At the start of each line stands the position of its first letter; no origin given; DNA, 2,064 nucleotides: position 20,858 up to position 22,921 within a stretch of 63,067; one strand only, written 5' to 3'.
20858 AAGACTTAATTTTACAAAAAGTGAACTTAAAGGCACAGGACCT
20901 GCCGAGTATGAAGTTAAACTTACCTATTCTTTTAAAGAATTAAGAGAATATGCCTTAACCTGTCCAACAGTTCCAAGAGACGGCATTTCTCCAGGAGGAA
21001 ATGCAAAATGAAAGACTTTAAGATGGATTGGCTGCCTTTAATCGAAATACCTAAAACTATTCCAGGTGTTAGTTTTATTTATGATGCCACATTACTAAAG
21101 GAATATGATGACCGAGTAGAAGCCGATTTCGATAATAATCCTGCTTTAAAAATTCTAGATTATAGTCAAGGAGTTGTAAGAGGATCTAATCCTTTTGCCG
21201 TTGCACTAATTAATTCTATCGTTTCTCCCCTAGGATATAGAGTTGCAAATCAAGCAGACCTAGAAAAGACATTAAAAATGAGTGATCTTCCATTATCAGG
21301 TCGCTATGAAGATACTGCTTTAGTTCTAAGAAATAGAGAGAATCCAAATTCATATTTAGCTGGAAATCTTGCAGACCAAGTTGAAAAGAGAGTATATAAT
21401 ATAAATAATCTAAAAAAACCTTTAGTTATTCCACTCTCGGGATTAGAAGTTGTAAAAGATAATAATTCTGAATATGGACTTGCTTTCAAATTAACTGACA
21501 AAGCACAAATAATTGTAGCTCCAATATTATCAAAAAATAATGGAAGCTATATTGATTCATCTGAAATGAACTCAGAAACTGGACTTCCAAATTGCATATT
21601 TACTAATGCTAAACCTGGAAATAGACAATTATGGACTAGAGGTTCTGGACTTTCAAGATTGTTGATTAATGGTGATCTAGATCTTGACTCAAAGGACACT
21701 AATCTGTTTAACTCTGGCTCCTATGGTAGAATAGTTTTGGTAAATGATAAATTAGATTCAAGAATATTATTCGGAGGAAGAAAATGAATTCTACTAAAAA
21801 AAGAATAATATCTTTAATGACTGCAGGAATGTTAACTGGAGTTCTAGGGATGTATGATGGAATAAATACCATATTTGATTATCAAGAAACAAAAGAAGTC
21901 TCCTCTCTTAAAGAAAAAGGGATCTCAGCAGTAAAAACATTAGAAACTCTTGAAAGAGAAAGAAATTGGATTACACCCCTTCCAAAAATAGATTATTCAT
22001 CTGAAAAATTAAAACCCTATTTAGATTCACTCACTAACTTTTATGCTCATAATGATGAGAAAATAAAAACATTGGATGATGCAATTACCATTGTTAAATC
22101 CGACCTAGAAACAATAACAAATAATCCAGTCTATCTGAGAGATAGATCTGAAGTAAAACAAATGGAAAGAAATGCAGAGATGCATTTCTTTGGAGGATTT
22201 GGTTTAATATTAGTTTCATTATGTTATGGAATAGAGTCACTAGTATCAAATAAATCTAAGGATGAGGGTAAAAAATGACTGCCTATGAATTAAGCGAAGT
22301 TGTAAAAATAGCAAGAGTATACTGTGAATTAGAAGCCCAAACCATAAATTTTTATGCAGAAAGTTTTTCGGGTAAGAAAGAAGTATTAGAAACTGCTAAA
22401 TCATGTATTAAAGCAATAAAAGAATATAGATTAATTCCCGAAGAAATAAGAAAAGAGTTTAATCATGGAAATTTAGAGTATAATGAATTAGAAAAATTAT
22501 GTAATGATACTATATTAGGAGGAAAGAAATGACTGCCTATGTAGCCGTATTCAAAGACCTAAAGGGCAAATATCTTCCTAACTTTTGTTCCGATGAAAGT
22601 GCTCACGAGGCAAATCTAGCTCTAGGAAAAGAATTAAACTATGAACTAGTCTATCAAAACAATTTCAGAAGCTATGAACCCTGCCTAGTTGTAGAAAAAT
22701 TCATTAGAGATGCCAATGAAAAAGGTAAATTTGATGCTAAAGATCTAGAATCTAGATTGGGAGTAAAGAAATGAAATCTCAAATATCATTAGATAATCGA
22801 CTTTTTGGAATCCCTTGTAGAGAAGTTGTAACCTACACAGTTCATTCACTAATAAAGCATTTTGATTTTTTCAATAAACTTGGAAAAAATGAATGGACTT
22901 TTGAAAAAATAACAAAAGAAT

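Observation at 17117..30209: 13-kb, 22-gene translationally fused operon: methyltransferase-rich, with secreted beta-barrel-like and membrane components and 11 orphan proteins (main candidate for an undescribed system)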

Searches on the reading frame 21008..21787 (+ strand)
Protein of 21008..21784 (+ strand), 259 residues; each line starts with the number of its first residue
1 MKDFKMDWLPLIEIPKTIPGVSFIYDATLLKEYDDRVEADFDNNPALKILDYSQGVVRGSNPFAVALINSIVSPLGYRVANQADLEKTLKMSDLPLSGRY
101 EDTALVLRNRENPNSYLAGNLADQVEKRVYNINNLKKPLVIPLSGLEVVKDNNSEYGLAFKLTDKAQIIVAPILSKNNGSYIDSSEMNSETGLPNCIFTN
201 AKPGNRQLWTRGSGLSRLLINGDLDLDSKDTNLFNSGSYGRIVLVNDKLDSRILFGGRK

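Call 4: search_protein_families(library=pfam, max_evalue=0.1, proteins=[window:21008-21784:+])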
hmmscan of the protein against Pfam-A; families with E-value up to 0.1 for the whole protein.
window:21008-21784:+ (259 aa): 0 families

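Call 15: search_protein_families(library=phrogs, max_evalue=0.01, proteins=[window:21008-21784:+])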
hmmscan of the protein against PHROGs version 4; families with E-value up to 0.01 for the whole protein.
window:21008-21784:+ (259 aa): 0 families

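Call 21: search_dna_similar(query=window:21008-21784:+, collection=phages, mode=protein, max_evalue=0.01)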
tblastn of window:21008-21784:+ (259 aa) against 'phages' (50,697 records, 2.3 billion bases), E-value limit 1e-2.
No match.

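Call 30: search_solved_structures(query=A1, max_evalue=1)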
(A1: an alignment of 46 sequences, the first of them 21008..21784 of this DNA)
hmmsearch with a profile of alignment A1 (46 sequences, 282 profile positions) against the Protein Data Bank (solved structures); distinct sequences matched with E-value up to 1: 3.
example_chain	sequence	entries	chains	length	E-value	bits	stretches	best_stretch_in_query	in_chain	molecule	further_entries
2oct_A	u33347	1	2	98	0.068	15.6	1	33-74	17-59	Cystatin B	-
1stf_I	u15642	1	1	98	0.071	15.5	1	33-74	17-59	STEFIN B (CYSTATIN B)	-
8gqq_A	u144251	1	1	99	0.29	13.5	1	35-73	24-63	Cystatin-A2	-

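Call 33: find_related_loci(query=A2, collection=genome_contigs, flank=10000)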
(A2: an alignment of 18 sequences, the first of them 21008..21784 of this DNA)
Query A2 (259 aa) in genome_contigs; peptide patterns used: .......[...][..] (x = any residue, [..] = any of these).
67 stretches matched a pattern; 24 encode a relative of the query (tblastn E <= 1e-3); 24 distinct loci.
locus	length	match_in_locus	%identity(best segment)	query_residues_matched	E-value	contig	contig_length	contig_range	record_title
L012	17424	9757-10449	51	11-245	1e-62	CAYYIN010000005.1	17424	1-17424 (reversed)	MAG TPA_asm: Candidatus Woesearchaeota archaeon isolate SRP178699_co1_622 genome assembly, contig: NODE_4080_length_1742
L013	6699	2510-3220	48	5-246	3e-58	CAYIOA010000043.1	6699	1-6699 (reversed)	MAG TPA_asm: Candidatus Woesearchaeota archaeon isolate ERP119705_co24_81 genome assembly, contig: NODE_18619_length_669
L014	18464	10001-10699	48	14-251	2e-56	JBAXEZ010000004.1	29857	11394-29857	MAG: archaeon isolate ELA258 MAG258_4, whole genome shotgun sequence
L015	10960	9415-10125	44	5-245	5e-56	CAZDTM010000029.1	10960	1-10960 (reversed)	MAG TPA_asm: Candidatus Woesearchaeota archaeon isolate binchicken_co38_1163 genome assembly, contig: NODE_12691_length_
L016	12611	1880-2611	48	10-252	4e-56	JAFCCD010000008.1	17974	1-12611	MAG: Nanoarchaeota archaeon isolate AB_1215_Bin_163 AB_1215_Bin_163.fna_scaffold_4883, whole genome shotgun sequence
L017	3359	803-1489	45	13-247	8e-56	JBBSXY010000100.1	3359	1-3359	MAG: Nanoarchaeota archaeon isolate H32-bin010 H32_bin010_000000000100, whole genome shotgun sequence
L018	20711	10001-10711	46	9-247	4e-53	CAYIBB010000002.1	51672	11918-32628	MAG TPA_asm: Candidatus Woesearchaeota archaeon isolate ERP119705_co1_674 genome assembly, contig: NODE_482_length_51672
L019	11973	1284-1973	44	15-247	2e-52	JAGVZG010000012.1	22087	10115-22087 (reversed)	Candidatus Woesearchaeota archaeon isolate RIFCSPHIGHO2_02_FULL_30_43 rifcsphigho2_02_scaffold_3628, whole genome shotgu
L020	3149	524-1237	46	6-245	1e-51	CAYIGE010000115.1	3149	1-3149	MAG TPA_asm: Candidatus Woesearchaeota archaeon isolate ERP119705_co1_995 genome assembly, contig: NODE_65262_length_314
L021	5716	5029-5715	44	10-242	1e-49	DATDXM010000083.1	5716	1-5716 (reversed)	MAG TPA_asm: Candidatus Nanoarchaeia archaeon isolate SMAG_U8139 k141_2325847, whole genome shotgun sequence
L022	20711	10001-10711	44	10-249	3e-49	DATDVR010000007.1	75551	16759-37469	MAG TPA_asm: Candidatus Nanoarchaeia archaeon isolate SMAG_U8089 k141_175519, whole genome shotgun sequence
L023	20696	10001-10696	42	8-245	4e-48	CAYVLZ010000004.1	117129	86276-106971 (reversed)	MAG TPA_asm: Candidatus Woesearchaeota archaeon isolate SRP141376_co1_71 genome assembly, contig: NODE_377_length_117129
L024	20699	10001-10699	43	5-246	6e-46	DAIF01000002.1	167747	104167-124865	MAG TPA_asm: Candidatus Pacearchaeota archaeon UBA73 UBA73_contig_3927, whole genome shotgun sequence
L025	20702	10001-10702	40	10-246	3e-45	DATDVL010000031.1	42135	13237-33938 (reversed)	MAG TPA_asm: Candidatus Nanoarchaeia archaeon isolate SMAG_U8083 k141_652970, whole genome shotgun sequence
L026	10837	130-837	42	10-248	4e-45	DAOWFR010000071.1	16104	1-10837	MAG TPA_asm: Methanobacteriota archaeon isolate CSMAG_1970 CSMAG_1970_k141_4871600_length_16104_cov_12.2109, whole genom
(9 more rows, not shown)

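Call 36: predict_structure(alignment_id=A1)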
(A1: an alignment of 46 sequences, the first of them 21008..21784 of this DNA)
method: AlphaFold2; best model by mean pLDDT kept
length: 259 residues; sequences in the alignment: 46
mean_pLDDT: 92.9   pTM: 0.90
mean pLDDT of the five models: 92.9, 92.7, 92.1, 91.9, 90.8
residues with pLDDT >= 90: 208; 70-90: 40; 50-70: 9; < 50: 2
segments of 3 or more residues with pLDDT < 50: none
pLDDT, mean of each block of 10 residues (from residue 1): 75 87 97 98 98 98 98 97 97 92 98 98 91 82 98 98 97 90 96 94 90 97 96 94 93 63
secondary structure, 60 per line:
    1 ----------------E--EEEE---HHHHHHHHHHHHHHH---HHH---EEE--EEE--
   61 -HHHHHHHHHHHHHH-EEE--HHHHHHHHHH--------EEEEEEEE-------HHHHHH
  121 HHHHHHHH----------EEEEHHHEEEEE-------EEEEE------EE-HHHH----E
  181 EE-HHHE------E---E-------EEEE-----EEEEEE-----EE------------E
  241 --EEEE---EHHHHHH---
elements in order: E20-23 H27-41 E51-53 E56-58 H62-75 E77-79 H82-91 E100-107 H115-128 E139-142 E146-150 E158-162 H172-175 E180-182 E206-209 E215-220 E243-246 H251-256

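Call 38: fold_search(model_id=the predicted structure, library=pdb)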
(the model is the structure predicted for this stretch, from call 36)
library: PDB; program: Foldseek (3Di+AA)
matches with E <= 10: 134; with E <= 0.001: 0
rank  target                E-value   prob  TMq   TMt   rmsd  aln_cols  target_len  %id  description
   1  6lnh_A                4.2e-01  0.02  0.12  0.14  19.2       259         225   10  Crystal structure of IDO from Bacillus thuringiensis (released 2021-01-13)
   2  1bv4_A                7.8e-01  0.11  0.22  0.41   9.2       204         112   10  APO-MANNOSE-BINDING PROTEIN-C (released 1999-01-13)
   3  3par                  8.8e-01  0.06  0.19  0.30  16.5       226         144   12  Surfactant Protein-A neck and carbohydrate recognition domain (NCRD) in the absence of ligand (released 2010-11-03)
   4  4zsf_A                1.1e+00  0.03  0.09  0.08  16.5       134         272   10  Crystal structure of pre-specific restriction endonuclease BsaWI-DNA complex (released 2015-10-07)
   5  7u8o_U                1.1e+00  0.01  0.12  0.09  15.7       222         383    9  Structure of porcine V-ATPase with mEAK7 and SidK, Rotary state 2 (released 2022-07-06)
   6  2o62_A                1.1e+00  0.01  0.08  0.08  17.3       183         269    9  CRYSTAL STRUCTURE OF A PROTEIN WITH UNKNOWN FUNCTION FROM DUF3598 FAMILY (NPUN_R4044) FROM NOSTOC PUNCTIFORME PCC 7310 (released 2007-02-13)
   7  2cxi_A                1.3e+00  0.01  0.14  0.12  18.2       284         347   10  Crystal Structure Of An N-terminal Fragment Of The Phenylalanyl-tRNA Synthetase Beta-Subunit From Pyrococcus Horikoshi (released 2006-09-19)
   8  6hwj_A                1.4e+00  0.01  0.09  0.06  16.7       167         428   13  Glucosamine kinase (crystal form A) (released 2019-05-01)
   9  1fgu_B                1.4e+00  0.16  0.16  0.17   5.4        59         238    3  SSDNA-BINDING DOMAIN OF THE LARGE SUBUNIT OF REPLICATION PROTEIN A (released 2001-02-07)
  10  6hwk_A                1.5e+00  0.01  0.09  0.06  17.2       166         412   13  Glucosamine kinase (crystal form B) (released 2019-05-01)
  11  7cmp_A                1.6e+00  0.01  0.09  0.07  17.2       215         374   10  parE in complex with AMPPNP (released 2021-08-04)
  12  8h4v_B                1.7e+00  0.02  0.14  0.22  14.1       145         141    8  Mincle CRD complex with PGL trisaccharide (released 2023-08-09)
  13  5awh_B                1.8e+00  0.01  0.11  0.06  19.5       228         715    7  Rhodobacter sphaeroides Argonaute in complex with guide RNA/target DNA heteroduplex (released 2016-07-06)
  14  6hwk_C                2.1e+00  0.01  0.09  0.08  15.9       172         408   13  Glucosamine kinase (crystal form B) (released 2019-05-01)
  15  4hym_B                2.1e+00  0.01  0.09  0.10  18.3       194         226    9  Pyrrolopyrimidine inhibitors of dna gyrase b and topoisomerase iv, part i: structure guided discovery and optimization (released 2013-02-13)
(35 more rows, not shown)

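Call 41: find_related_loci(query=A2, collection=viral_contigs, flank=10000)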
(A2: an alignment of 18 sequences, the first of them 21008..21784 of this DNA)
Query A2 (259 aa) in viral_contigs; peptide patterns used: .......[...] (x = any residue, [..] = any of these).
85 stretches matched a pattern, but none encodes a relative of the query by tblastn (E <= 1e-3).

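Call 42: fold_search(model_id=the predicted structure, library=viral)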
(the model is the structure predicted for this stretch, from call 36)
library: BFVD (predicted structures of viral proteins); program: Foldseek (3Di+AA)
matches with E <= 10: 168; with E <= 0.001: 0
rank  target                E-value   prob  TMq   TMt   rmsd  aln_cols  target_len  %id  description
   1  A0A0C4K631            7.3e-03  0.77  0.33  0.16  17.5       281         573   11  (no name in the UniProt tables at hand)
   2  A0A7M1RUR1            1.8e-02  0.89  0.32  0.16   6.5       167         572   12  Tail fiber protein [uncultured phage cr55_1]
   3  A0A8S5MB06            4.6e-02  0.66  0.29  0.14   7.6       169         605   12  Tail collar fiber protein [Siphoviridae sp. ctsDY37]
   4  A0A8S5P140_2          8.0e-02  0.35  0.33  0.10   8.8       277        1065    7  Spore coat protein H kinase fold, TRANSFERASE [Myoviridae sp. ctrCp2]
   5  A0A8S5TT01            1.3e-01  0.33  0.26  0.15   8.0       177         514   11  Uncharacterized protein [CrAss-like virus sp. ct3KQ27]
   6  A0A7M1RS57            1.9e-01  0.18  0.32  0.14  16.8       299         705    9  Uncharacterized protein [uncultured phage cr7_1]
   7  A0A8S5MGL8            2.7e-01  0.11  0.28  0.12  17.5       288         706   10  Tail collar fiber protein [Podoviridae sp. ctqve24]
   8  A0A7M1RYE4            3.1e-01  0.47  0.33  0.14   6.3       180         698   10  Uncharacterized protein [uncultured phage cr85_1]
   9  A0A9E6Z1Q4            3.5e-01  0.13  0.31  0.16  15.2       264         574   12  (no name in the UniProt tables at hand)
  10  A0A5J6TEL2            3.7e-01  0.01  0.07  0.05  15.0       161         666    9  Minor tail protein [Gordonia phage GretelLyn]
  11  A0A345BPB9            5.7e-01  0.23  0.23  0.13   4.2       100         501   18  (no name in the UniProt tables at hand)
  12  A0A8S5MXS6            5.7e-01  0.16  0.23  0.12   8.9       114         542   16  Tail collar fiber protein [Myoviridae sp. ctRRy11]
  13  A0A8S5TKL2            6.0e-01  0.25  0.31  0.13   6.6       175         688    6  Uncharacterized protein [Podoviridae sp. ctz6O13]
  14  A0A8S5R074            6.0e-01  0.14  0.23  0.10   7.9       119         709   14  Tail collar fiber protein [Siphoviridae sp. ctyvQ1]
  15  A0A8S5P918            6.8e-01  0.12  0.24  0.06   8.0       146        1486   12  Collagen triple helix repeat protein [Podoviridae sp. ctU7u6]
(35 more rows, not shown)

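Call 93: search_protein_families(library=pfam, max_evalue=0.05, proteins=[L048:369-1124:+, L048:1626-2375:+, L048:2805-3170:+, L048:5318-5815:+])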
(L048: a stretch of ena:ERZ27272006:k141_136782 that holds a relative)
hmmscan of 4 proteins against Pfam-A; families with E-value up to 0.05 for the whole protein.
L048:369-1124:+ (252 aa): 0 families

L048:1626-2375:+ (250 aa): 21 families
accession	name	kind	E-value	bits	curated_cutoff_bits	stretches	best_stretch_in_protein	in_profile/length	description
PF08241.18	Methyltransf_11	-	1e-19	71.4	21.2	1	41-137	1-95/95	Methyltransferase domain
PF13649.12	Methyltransf_25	-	4.3e-18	66.2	27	1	40-133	1-97/97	Methyltransferase domain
PF13847.12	Methyltransf_31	-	1.8e-16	60.6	27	1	36-139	3-111/145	Methyltransferase domain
PF13489.12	Methyltransf_23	-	4.6e-14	52.9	27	1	29-153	13-127/164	Methyltransferase domain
PF08242.18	Methyltransf_12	-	1.4e-12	48.6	30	1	41-135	1-98/98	Methyltransferase domain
PF05175.20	MTS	-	2.1e-07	31.2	23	1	32-138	27-139/170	Methyltransferase small domain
PF01209.24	Ubie_methyltran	-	8.9e-07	28.9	20.1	1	30-137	41-151/233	ubiE/COQ5 methyltransferase family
PF05219.18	DREV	-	1.9e-06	27.6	26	1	34-157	92-207/265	DREV methyltransferase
PF08003.17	Methyltransf_9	-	4.5e-06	26.3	23.8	1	31-137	110-217/315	Protein of unknown function (DUF1698)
PF07021.18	MetW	-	1.3e-05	25.4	21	1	36-130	13-103/193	Methionine biosynthesis protein MetW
PF01728.25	FtsJ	-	1.9e-05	25.1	24.1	1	34-97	20-80/181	FtsJ-like methyltransferase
PF02353.26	CMAS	-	0.00071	19.4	27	1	36-138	62-165/273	Mycolic acid cyclopropane synthetase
PF13679.12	Methyltransf_32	-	0.00072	20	27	1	37-81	26-76/143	Methyltransferase domain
PF03848.20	TehB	-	0.0009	19.2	20.4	1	35-114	29-107/193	Tellurite resistance protein TehB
PF01135.25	PCMT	-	0.0027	18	20.3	1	28-77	65-117/210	Protein-L-isoaspartate(D-aspartate) O-methyltransferase (PCMT)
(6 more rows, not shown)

L048:2805-3170:+ (122 aa): 0 families

L048:5318-5815:+ (166 aa): 0 families

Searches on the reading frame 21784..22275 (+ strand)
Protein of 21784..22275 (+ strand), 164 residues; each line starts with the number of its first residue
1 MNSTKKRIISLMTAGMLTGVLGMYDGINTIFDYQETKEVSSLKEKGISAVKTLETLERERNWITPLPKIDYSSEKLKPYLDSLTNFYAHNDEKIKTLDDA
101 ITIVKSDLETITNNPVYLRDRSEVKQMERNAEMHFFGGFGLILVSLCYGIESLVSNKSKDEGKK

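Call 4: search_protein_families(library=pfam, max_evalue=0.1, proteins=[window:21784-22275:+])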
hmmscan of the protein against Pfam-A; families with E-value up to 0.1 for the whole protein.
window:21784-22275:+ (164 aa): 0 families

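Call 15: search_protein_families(library=phrogs, max_evalue=0.01, proteins=[window:21784-22275:+])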
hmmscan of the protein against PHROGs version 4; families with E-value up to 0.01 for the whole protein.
window:21784-22275:+ (164 aa): 0 families

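Call 50: search_protein_families(library=ncbifam, max_evalue=0.1, proteins=[window:21784-22275:+])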
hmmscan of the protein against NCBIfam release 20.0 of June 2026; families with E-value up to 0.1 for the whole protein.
window:21784-22275:+ (164 aa): 1 family
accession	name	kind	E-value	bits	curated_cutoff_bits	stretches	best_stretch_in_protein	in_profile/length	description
TIGR00379.1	cobB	subfamily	0.056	12.3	261.4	1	12-58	78-124/449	cobyrinic/hydrogenobyrinic acid a,c-diamide synthase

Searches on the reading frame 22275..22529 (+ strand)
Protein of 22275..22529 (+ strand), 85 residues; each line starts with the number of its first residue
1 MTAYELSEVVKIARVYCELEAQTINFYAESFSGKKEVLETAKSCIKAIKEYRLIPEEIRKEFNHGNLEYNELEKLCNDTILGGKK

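Call 4: search_protein_families(library=pfam, max_evalue=0.1, proteins=[window:22275-22529:+])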
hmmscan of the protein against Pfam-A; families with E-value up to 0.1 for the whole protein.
window:22275-22529:+ (85 aa): 1 family
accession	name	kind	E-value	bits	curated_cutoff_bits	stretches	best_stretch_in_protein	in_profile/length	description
PF02349.20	MSG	-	0.033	14.8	22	1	14-51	33-70/76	Major surface glycoprotein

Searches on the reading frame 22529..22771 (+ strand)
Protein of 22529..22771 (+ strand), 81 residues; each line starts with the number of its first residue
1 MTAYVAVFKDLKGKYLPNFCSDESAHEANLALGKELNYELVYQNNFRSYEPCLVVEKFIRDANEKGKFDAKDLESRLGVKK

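Call 5: search_protein_families(library=pfam, max_evalue=0.1, proteins=[window:22529-22771:+])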
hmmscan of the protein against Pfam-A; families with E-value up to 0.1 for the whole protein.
window:22529-22771:+ (81 aa): 2 families
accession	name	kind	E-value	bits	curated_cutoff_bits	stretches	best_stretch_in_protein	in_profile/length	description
PF11464.13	Rbsn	-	0.038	14.1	26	1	55-69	9-23/42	Rabenosyn Rab binding domain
PF09350.15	DJC28_CD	-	0.067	13.8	27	0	54-69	1-16/70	DnaJ homologue, subfamily C, member 28, conserved domain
